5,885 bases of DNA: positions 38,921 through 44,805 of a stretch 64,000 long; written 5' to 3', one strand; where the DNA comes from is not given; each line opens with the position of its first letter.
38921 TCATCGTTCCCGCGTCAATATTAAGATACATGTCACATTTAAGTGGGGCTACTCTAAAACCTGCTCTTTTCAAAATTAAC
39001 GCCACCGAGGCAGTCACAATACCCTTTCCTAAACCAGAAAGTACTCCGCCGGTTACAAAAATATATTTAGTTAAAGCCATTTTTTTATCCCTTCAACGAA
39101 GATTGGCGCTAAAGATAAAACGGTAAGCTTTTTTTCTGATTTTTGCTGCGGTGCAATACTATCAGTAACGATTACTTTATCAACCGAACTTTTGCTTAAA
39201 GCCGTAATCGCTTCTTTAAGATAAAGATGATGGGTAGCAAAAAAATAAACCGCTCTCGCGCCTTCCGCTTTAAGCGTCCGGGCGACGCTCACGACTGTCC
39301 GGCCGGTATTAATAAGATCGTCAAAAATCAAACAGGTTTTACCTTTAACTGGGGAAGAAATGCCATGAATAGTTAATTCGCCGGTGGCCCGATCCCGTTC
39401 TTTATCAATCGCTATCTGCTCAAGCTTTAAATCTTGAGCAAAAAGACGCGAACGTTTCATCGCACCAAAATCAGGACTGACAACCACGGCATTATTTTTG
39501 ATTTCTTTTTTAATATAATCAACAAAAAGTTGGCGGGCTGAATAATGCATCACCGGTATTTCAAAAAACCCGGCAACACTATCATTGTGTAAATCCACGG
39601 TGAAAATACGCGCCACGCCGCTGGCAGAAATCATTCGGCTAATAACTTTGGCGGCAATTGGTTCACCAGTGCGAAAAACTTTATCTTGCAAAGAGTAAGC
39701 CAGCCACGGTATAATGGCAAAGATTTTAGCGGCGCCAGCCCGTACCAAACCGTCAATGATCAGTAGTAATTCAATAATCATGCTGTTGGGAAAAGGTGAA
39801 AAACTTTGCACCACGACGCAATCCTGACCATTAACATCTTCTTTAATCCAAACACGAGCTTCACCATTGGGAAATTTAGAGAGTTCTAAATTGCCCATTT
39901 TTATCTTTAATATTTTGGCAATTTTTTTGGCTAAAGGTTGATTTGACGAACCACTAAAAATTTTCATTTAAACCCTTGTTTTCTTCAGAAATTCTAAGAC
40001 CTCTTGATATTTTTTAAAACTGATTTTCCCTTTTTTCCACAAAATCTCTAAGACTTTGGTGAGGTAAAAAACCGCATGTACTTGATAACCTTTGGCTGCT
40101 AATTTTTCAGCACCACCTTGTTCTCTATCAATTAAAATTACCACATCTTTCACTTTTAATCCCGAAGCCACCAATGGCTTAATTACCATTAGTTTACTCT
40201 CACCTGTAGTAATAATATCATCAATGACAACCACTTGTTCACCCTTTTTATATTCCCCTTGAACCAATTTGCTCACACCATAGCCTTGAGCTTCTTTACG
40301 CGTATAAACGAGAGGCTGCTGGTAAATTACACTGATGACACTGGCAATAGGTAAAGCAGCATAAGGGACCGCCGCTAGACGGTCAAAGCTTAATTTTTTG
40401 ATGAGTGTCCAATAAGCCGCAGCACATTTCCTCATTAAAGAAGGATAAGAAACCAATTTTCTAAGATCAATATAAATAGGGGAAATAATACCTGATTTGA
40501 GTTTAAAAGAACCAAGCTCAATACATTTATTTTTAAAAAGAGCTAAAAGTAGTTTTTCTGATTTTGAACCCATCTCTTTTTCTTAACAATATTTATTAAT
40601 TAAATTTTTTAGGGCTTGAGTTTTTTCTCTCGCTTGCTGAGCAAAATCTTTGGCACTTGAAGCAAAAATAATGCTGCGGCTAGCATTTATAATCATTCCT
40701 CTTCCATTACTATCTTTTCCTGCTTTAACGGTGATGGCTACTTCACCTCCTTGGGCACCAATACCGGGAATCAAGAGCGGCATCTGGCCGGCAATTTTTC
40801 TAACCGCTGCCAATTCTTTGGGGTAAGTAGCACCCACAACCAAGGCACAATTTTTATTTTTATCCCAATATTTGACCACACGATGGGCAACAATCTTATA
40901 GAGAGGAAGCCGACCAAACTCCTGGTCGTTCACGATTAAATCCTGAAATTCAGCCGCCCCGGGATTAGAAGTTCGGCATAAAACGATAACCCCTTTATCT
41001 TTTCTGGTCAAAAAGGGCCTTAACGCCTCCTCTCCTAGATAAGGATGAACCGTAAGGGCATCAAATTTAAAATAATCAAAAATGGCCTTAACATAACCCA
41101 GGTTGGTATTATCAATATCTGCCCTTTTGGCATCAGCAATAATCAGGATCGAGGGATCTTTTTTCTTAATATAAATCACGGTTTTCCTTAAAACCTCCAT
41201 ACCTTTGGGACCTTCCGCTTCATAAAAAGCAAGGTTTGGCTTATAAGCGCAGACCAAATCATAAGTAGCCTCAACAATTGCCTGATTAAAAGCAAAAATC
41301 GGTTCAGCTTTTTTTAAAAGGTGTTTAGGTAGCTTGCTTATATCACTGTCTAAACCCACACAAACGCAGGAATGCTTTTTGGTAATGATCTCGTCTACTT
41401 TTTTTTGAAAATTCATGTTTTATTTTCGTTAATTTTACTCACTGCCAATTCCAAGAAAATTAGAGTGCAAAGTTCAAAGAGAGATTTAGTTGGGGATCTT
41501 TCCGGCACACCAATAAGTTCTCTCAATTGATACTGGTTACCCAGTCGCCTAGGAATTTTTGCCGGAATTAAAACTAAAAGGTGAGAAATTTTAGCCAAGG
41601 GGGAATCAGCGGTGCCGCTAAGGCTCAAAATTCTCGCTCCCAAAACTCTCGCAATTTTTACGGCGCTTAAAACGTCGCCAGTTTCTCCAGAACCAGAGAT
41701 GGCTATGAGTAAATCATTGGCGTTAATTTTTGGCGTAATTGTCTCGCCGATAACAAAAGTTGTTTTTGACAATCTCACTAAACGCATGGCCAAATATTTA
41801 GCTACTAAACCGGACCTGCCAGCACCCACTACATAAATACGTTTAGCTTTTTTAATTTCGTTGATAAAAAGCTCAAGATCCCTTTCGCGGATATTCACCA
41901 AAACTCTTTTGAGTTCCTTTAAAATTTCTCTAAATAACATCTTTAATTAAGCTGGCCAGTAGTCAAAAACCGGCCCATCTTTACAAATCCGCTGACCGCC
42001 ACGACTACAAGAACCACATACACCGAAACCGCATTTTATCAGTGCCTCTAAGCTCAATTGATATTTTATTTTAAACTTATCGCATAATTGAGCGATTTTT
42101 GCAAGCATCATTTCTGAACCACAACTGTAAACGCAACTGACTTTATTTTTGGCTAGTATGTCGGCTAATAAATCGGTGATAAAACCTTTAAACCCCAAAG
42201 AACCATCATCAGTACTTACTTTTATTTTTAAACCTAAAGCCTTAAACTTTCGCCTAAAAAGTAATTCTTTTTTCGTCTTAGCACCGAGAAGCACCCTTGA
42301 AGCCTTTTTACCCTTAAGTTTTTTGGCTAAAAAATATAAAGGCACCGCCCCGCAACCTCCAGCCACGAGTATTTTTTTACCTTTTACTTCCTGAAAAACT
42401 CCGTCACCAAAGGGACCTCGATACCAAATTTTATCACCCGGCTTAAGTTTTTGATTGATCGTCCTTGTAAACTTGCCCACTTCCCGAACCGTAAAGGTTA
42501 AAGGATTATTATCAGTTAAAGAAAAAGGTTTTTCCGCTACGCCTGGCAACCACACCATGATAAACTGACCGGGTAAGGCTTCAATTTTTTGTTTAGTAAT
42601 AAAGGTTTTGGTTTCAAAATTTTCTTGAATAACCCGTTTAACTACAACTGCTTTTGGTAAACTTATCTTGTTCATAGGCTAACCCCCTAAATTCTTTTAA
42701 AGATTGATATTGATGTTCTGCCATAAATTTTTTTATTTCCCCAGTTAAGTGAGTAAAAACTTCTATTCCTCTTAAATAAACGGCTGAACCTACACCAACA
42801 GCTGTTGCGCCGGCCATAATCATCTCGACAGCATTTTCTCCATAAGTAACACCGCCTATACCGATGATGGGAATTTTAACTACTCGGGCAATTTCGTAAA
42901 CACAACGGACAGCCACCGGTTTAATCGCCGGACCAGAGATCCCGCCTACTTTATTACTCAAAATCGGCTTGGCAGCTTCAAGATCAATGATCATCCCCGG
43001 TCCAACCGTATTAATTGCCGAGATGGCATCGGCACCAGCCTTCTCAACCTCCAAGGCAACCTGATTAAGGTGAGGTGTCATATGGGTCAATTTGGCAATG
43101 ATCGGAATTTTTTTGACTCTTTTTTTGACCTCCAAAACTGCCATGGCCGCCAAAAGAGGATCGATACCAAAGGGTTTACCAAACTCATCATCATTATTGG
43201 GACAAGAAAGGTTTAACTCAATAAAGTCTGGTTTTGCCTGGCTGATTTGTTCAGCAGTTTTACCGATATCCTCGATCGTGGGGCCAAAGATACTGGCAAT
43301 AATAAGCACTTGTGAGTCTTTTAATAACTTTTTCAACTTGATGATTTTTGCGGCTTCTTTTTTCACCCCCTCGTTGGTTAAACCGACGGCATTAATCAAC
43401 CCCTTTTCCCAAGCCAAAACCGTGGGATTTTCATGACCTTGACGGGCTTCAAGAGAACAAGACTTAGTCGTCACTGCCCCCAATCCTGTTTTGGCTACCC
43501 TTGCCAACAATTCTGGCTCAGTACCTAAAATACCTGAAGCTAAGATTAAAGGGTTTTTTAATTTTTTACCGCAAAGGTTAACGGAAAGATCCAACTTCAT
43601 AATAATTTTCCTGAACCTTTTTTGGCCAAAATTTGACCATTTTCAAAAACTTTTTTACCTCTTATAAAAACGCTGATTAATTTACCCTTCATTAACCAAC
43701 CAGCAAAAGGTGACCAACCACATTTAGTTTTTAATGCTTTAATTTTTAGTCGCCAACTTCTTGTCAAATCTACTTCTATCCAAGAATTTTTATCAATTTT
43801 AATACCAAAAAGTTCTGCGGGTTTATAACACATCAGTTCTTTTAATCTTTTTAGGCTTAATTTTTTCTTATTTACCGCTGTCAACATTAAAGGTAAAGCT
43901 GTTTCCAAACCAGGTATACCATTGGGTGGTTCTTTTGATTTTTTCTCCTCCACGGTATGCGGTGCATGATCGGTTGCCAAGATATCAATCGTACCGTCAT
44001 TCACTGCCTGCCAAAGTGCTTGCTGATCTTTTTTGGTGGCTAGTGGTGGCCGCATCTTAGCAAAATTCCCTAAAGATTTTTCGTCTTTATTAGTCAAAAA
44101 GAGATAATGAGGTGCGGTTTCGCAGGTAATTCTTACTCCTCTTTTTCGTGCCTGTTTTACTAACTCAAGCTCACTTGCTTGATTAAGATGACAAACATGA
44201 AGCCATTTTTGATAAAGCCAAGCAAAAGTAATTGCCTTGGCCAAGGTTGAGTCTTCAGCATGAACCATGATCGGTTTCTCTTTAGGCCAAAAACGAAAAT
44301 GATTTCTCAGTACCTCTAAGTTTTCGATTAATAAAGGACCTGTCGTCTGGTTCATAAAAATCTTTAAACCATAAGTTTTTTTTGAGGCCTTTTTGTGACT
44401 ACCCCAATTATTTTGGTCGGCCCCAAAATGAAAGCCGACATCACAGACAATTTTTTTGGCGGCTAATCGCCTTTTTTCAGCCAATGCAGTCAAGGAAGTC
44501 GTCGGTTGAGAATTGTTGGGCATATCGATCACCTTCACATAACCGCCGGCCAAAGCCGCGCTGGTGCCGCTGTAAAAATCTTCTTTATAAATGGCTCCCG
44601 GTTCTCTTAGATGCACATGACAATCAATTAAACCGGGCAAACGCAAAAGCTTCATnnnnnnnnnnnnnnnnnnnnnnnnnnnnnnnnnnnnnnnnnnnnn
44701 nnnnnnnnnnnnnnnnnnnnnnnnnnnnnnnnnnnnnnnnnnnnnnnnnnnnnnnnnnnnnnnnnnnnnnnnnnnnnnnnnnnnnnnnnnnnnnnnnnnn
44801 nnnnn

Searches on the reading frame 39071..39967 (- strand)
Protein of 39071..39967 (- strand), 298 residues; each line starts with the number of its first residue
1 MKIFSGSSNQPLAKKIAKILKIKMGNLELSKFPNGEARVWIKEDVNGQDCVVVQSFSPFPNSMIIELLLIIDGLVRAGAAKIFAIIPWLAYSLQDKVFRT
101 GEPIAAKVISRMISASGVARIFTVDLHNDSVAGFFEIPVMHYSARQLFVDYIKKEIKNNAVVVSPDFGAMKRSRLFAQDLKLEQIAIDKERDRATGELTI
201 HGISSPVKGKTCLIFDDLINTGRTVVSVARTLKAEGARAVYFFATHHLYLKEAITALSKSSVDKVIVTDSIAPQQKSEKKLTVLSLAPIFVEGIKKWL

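Call 51: search_protein_families(library=ncbifam, proteins=[window:39071-39967:-], max_evalue=0.00001)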
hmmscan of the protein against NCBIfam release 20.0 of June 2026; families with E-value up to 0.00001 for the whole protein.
window:39071-39967:- (298 aa): 12 families
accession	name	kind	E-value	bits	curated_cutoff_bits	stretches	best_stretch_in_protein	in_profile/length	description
TIGR01251.1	ribP_PPkin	subfamily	3.4e-90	302.1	113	1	1-295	1-296/309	ribose-phosphate diphosphokinase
NF002320.0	PRK01259.1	subfamily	1.7e-82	277.4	297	1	1-296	7-303/316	ribose-phosphate diphosphokinase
NF002844.0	PRK03092.1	equivalog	1.4e-71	241.5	438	1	2-296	13-311/326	ribose-phosphate diphosphokinase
NF002618.0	PRK02269.1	equivalog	6.2e-71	239.6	460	1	1-295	6-304/321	ribose-phosphate diphosphokinase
NF002095.0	PRK00934.1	equivalog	1.7e-66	224.3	296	1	1-274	1-270/287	ribose-phosphate diphosphokinase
NF002758.0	PRK02812.1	equivalog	3.8e-65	220.2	518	1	1-295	22-317/330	ribose-phosphate pyrophosphokinase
NF003428.0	PRK04923.1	equivalog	4.3e-65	220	536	1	3-296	9-306/319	ribose-phosphate diphosphokinase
NF002686.0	PRK02458.1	equivalog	7.1e-64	216.3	506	1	1-294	10-303/323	ribose-phosphate diphosphokinase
NF001815.0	PRK00553.1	equivalog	3.5e-60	203.9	484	1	3-296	12-310/332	ribose-phosphate pyrophosphokinase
NF005537.0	PRK07199.1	subfamily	3.9e-44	150.9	322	1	7-272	9-274/301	ribose-phosphate diphosphokinase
NF005299.0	PRK06827.1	subfamily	4.5e-31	107.9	327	1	27-267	58-326/383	phosphoribosylpyrophosphate synthetase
NF002620.0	PRK02277.1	subfamily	6.4e-06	26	115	0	190-243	122-175/201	orotate phosphoribosyltransferase-like protein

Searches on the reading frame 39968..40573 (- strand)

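Call 51: search_protein_families(library=ncbifam, proteins=[window:39968-40573:-], max_evalue=0.00001)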
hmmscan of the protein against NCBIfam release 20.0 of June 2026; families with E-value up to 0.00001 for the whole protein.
window:39968-40573:- (201 aa): 12 families
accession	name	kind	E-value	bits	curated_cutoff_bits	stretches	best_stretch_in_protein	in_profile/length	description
NF004034.0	PRK05500.1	equivalog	1.4e-54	185.4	656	1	5-192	287-474/478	bifunctional orotidine-5'-phosphate decarboxylase/orotate phosphoribosyltransferase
NF010382.0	PRK13809.1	equivalog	5.1e-45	153.4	208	1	6-199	11-206/210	orotate phosphoribosyltransferase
TIGR00336.1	pyrE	equivalog_domain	2e-37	128.6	106.8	1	13-166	4-163/173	orotate phosphoribosyltransferase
NF001729.0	PRK00455.1-3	equivalog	1.4e-27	96.6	245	1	22-198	33-215/231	orotate phosphoribosyltransferase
NF040646.1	HPT_Archaea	equivalog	4.2e-14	52.5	200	1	44-168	36-171/184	hypoxanthine/guanine phosphoribosyltransferase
NF002635.0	PRK02304.1-4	subfamily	2.4e-13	50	146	1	44-168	36-171/188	adenine phosphoribosyltransferase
TIGR01367.1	pyrE_Therm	equivalog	3.2e-13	49.7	150.25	1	20-155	14-149/187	orotate phosphoribosyltransferase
NF002620.0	PRK02277.1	subfamily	3.6e-08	33.3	115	1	33-151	55-181/201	orotate phosphoribosyltransferase-like protein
NF006328.0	PRK08558.1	equivalog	6.5e-08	32.5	184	0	108-161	173-226/238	adenine phosphoribosyltransferase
NF006671.0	PRK09219.1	equivalog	6.6e-08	32.2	177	1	109-187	115-189/192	xanthine phosphoribosyltransferase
NF009211.0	PRK12560.1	equivalog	1e-07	31.9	188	1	108-169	111-174/187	adenine phosphoribosyltransferase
NF002634.0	PRK02304.1-3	equivalog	1.4e-06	28.1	170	1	104-169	111-177/182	adenine phosphoribosyltransferase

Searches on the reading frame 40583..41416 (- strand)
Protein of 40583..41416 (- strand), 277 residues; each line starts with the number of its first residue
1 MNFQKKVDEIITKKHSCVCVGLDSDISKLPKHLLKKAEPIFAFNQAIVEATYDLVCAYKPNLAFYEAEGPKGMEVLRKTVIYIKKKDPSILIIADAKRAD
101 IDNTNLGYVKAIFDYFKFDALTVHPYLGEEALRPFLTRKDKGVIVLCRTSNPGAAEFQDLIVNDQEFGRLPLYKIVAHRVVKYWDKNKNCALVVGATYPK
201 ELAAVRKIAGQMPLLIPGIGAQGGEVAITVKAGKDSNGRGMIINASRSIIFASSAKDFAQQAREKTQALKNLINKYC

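Call 51: search_protein_families(library=ncbifam, proteins=[window:40583-41416:-], max_evalue=0.00001)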
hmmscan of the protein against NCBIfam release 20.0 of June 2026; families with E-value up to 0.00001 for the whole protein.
window:40583-41416:- (277 aa): 4 families
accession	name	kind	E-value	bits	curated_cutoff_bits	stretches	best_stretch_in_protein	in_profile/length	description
TIGR02127.1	pyrF_sub2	equivalog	3.5e-75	252.6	110.6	1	3-262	1-260/261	orotidine-5'-phosphate decarboxylase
NF004034.0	PRK05500.1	equivalog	1.8e-45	155.4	656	1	1-271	1-263/478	bifunctional orotidine-5'-phosphate decarboxylase/orotate phosphoribosyltransferase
NF010386.0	PRK13813.1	equivalog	5.8e-14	52.2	208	1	83-236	51-189/216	orotidine 5'-phosphate decarboxylase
TIGR01740.1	pyrF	equivalog_domain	6.9e-09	35.7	92.3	1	52-224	21-173/216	orotidine-5'-phosphate decarboxylase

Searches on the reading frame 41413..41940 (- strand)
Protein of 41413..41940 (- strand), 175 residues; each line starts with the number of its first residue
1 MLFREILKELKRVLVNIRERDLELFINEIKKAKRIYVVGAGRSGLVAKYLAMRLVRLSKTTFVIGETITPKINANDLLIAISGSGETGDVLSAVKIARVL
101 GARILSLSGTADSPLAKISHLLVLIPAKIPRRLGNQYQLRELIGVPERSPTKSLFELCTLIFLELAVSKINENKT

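Call 32: search_protein_families(library=pfam, proteins=[window:41413-41940:-], max_evalue=0.001)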
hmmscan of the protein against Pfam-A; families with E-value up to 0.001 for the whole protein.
window:41413-41940:- (175 aa): 2 families
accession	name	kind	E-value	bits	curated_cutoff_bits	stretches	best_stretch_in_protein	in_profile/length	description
PF01380.27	SIS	-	1.6e-18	67.2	25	1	29-127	2-106/131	SIS domain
PF13580.11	SIS_2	-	5.7e-08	33.3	27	0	71-109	100-138/138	SIS domain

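Call 51: search_protein_families(library=ncbifam, proteins=[window:41413-41940:-], max_evalue=0.00001)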
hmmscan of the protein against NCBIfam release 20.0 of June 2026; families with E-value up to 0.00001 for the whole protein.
window:41413-41940:- (175 aa): 20 families
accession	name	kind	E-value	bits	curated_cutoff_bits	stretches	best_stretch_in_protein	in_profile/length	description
TIGR03127.2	RuMP_HxlB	equivalog_domain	6.4e-44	150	160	1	4-173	2-162/178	6-phospho-3-hexuloisomerase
NF041755.1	RuMP_HxlAB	equivalog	1.8e-40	139.1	500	1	4-174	218-376/391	bifunctional 3-hexulose-6-phosphate synthase/6-phospho-3-hexuloisomerase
TIGR01135.1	glmS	equivalog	1.9e-12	46.5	418.05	1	23-127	283-391/607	glutamine--fructose-6-phosphate transaminase (isomerizing)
NF001484.0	PRK00331.1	subfamily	2.3e-12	46.1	381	1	19-127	270-386/601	isomerizing glutamine--fructose-6-phosphate transaminase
NF008590.0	PRK11557.1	equivalog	1.7e-10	40.8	355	1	18-117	118-222/282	MurR/RpiR family transcriptional regulator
NF040776.2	AlsR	equivalog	7.4e-10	38.2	400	1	69-135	171-237/279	transcriptional repressor AlsR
NF008458.0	PRK11337.1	equivalog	1e-09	37.8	378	1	28-134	137-248/293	MurR/RpiR family transcriptional regulator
NF012026.0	PRK15482.1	equivalog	3.2e-09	36.7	408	1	20-121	123-229/285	HTH-type transcriptional regulator MurR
NF003915.0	PRK05441.1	subfamily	2.6e-08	33.2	168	1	71-123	128-180/300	N-acetylmuramic acid 6-phosphate etherase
NF009222.0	PRK12570.1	subfamily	2.7e-08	33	255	1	71-121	135-185/307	N-acetylmuramic acid 6-phosphate etherase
NF006423.0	PRK08674.1-2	equivalog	3.2e-08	32.8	254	1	6-135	3-131/317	bifunctional phosphoglucose/phosphomannose isomerase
NF010701.0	PRK14101.1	equivalog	8.4e-08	30.9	920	1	20-121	456-561/638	bifunctional transcriptional regulator/glucokinase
TIGR00441.1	gmhA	equivalog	6.8e-07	29.5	209.45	0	74-128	79-133/154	D-sedoheptulose 7-phosphate isomerase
TIGR02128.1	G6PI_arch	equivalog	6.8e-07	28.5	213.9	1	26-107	14-99/308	bifunctional phosphoglucose/phosphomannose isomerase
NF010547.0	PRK13938.1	equivalog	9.1e-07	28.7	320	1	72-132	111-171/196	D-sedoheptulose 7-phosphate isomerase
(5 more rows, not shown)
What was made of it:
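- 41413..41940 (-): SIS-domain protein resembling 6-phospho-3-hexuloisomerase, lying between pyrK and pyrF. It is context for the 'HPS surrogate' idea. TIGR03127 at 150 bits against a cut-off of 160 (call 51).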

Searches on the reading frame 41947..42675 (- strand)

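Call 51: search_protein_families(library=ncbifam, proteins=[window:41947-42675:-], max_evalue=0.00001)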
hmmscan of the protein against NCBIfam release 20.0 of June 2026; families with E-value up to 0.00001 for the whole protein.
window:41947-42675:- (242 aa): 19 families
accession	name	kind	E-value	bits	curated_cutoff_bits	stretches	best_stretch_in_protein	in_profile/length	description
NF000796.0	PRK00054.1-1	equivalog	3e-73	246.2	224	1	7-238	3-231/254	dihydroorotate dehydrogenase electron transfer subunit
NF000798.0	PRK00054.1-3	equivalog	2.7e-38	132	219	1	25-238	23-238/244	dihydroorotate dehydrogenase electron transfer subunit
NF004862.0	PRK06222.1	subfamily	6.3e-33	114.5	220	1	32-238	27-244/281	sulfide/dihydroorotate dehydrogenase-like FAD/NAD-binding protein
NF009414.0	PRK12778.1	equivalog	4.3e-31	107.9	1103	1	32-238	27-244/752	bifunctional dihydroorotate dehydrogenase B NAD binding subunit/NADPH-dependent glutamate synthase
TIGR02911.1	sulfite_red_B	equivalog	5.2e-29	101.2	288.6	1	6-239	4-253/261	anaerobic sulfite reductase subunit AsrB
NF000799.0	PRK00054.1-4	equivalog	9e-29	100.3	314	1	35-238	35-252/258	dihydroorotate dehydrogenase electron transfer subunit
NF006220.0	PRK08345.1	subfamily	3.8e-26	92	395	1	29-240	39-285/294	cytochrome-c3 hydrogenase subunit gamma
NF000797.0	PRK00054.1-2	equivalog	9e-24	84.1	270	1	36-238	45-261/267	dihydroorotate dehydrogenase electron transfer subunit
NF009413.0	PRK12775.1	equivalog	2.1e-23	82.1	1895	1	32-238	27-244/1006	putative trifunctional 2-polyprenylphenol hydroxylase/glutamate synthase subunit beta/ferritin domain-containing protein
NF040830.1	sulfhyd_ShyC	equivalog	3.8e-21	75.5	600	1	28-242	34-281/288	NAD(P)-dependent hydrogenase/sulfhydrogenase 2 subunit gamma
NF040835.1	sulfhyd_HydG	equivalog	2.3e-20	73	650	1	30-240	47-282/292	NADPH-dependent hydrogenase/sulfhydrogenase 1 subunit gamma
NF004470.0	PRK05802.1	equivalog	6e-18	64.9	313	1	54-225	124-303/330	sulfide/dihydroorotate dehydrogenase-like FAD/NAD-binding protein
NF040810.1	BenC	equivalog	1.5e-14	53.9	430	1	25-204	125-321/333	benzoate 1,2-dioxygenase electron transfer component BenC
NF045803.1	MethMoxFADbindMmoC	equivalog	4.5e-14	52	500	1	20-205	126-332/343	aromatic/alkene monooxygenase hydroxylase FAD-binding subunit MmoC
NF009415.0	PRK12779.1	equivalog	2.9e-09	35.4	1519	1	58-224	707-892/944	putative bifunctional glutamate synthase subunit beta/2-polyprenylphenol hydroxylase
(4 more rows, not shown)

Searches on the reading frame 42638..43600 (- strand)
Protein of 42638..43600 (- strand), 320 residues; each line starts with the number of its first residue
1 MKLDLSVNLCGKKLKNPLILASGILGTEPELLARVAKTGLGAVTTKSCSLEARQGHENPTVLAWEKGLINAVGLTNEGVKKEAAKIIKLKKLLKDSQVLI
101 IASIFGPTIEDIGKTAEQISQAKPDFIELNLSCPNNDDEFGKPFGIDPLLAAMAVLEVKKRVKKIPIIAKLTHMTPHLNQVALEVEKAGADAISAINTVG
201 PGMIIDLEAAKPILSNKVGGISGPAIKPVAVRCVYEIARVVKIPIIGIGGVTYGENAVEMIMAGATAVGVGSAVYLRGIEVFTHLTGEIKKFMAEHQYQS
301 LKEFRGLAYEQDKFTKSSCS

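Call 51: search_protein_families(library=ncbifam, proteins=[window:42638-43600:-], max_evalue=0.00001)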
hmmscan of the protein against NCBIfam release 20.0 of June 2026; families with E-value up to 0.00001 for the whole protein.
window:42638-43600:- (320 aa): 16 families
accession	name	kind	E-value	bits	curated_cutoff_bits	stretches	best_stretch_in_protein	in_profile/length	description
TIGR01037.2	pyrD_sub1_fam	subfamily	8.5e-97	323.9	270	1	5-309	1-300/300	dihydroorotate dehydrogenase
NF005574.0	PRK07259.1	equivalog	1.1e-94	316.7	269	1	3-308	3-302/304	dihydroorotate dehydrogenase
NF041011.1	dihydoor_dh_Arch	equivalog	1.4e-71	240.9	330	1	8-309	2-288/289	dihydroorotate dehydrogenase PyrD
NF006183.0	PRK08318.1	equivalog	3.1e-50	171.2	335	1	4-311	3-322/422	NAD-dependent dihydropyrimidine dehydrogenase subunit PreA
NF002702.0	PRK02506.1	equivalog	8.7e-50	169.6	301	1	4-306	3-307/313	dihydroorotate oxidase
NF005741.0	PRK07565.1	subfamily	4.8e-31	108.1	303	1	3-309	2-307/335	dihydroorotate dehydrogenase-like protein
NF003645.0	PRK05286.1-2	equivalog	2.2e-25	89.3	366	1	4-309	45-355/359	quinone-dependent dihydroorotate dehydrogenase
NF003652.0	PRK05286.2-5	equivalog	1.1e-23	84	267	1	4-301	50-352/353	quinone-dependent dihydroorotate dehydrogenase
TIGR01036.1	pyrD_sub2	equivalog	1.3e-23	83.4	200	1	5-305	46-351/356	dihydroorotate dehydrogenase (quinone)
NF003651.0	PRK05286.2-4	equivalog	5.4e-18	64.7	448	1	5-306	62-373/377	quinone-dependent dihydroorotate dehydrogenase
NF003650.0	PRK05286.2-3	equivalog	2.1e-17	63.1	477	1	4-306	72-386/393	quinone-dependent dihydroorotate dehydrogenase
NF003644.0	PRK05286.1-1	equivalog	3.6e-17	62.5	418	1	6-285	46-332/336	quinone-dependent dihydroorotate dehydrogenase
NF003646.0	PRK05286.1-4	equivalog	4.1e-17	62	457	1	6-289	46-336/341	quinone-dependent dihydroorotate dehydrogenase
NF003648.0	PRK05286.2-1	equivalog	1.2e-15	57.3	433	1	5-308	51-355/360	quinone-dependent dihydroorotate dehydrogenase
NF003649.0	PRK05286.2-2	equivalog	2.1e-15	56.5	505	1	5-305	50-346/351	quinone-dependent dihydroorotate dehydrogenase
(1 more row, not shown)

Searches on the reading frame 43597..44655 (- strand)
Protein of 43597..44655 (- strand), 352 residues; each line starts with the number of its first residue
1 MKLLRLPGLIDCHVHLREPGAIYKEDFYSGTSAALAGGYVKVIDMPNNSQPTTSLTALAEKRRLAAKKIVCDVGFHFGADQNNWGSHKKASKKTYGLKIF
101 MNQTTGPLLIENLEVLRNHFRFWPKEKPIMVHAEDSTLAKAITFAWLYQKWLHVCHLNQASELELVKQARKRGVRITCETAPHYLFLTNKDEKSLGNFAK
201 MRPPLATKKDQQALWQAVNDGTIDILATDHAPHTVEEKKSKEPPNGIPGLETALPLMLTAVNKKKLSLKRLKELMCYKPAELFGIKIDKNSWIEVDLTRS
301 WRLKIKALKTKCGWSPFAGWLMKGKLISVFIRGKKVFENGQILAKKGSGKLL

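Call 51: search_protein_families(library=ncbifam, proteins=[window:43597-44655:-], max_evalue=0.00001)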
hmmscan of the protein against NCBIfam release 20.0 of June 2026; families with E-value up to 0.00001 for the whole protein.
window:43597-44655:- (352 aa): 30 families (the best 25 are shown)
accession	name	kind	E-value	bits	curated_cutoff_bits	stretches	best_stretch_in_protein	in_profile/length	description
NF005751.0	PRK07575.1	equivalog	1.2e-86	290.9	529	2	139-345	215-428/440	dihydroorotase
TIGR00857.1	pyrC_multi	subfamily_domain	2.1e-82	277.3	279.05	2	127-339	190-411/412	dihydroorotase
NF002668.0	PRK02382.1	equivalog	1.6e-78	264.4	452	2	140-350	211-424/436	dihydroorotase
NF006688.0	PRK09236.1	equivalog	4.9e-78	262.9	535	2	139-346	219-435/444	dihydroorotase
NF006559.0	PRK09060.1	equivalog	6.9e-77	258.6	482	2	142-346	220-431/444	dihydroorotase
NF003271.0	PRK04250.1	equivalog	6.1e-69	232.6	405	1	5-346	49-397/407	dihydroorotase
NF006837.0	PRK09357.1-2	equivalog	3.5e-62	210.4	575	2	129-341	205-426/428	dihydroorotase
TIGR03178.1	allantoinase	equivalog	1.5e-59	201.9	357.85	2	131-351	209-438/441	allantoinase AllB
NF006844.0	PRK09357.2-5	equivalog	2e-57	195.1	701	2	130-338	206-421/422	dihydroorotase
NF006841.0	PRK09357.2-2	equivalog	5e-57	193.5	640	2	132-339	203-419/421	dihydroorotase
NF004839.0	PRK06189.1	equivalog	1.9e-56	191.6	631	2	131-351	214-444/451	allantoinase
NF002284.0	PRK01211.1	subfamily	4.6e-56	190.5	462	1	6-345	45-397/409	dihydroorotase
NF006836.0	PRK09357.1-1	equivalog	1.5e-53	182.1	538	2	132-343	208-430/432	dihydroorotase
NF006839.0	PRK09357.1-4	equivalog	1.4e-51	175.5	576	2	132-338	206-421/422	dihydroorotase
NF006842.0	PRK09357.2-3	equivalog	4e-51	174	695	2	149-334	239-435/440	dihydroorotase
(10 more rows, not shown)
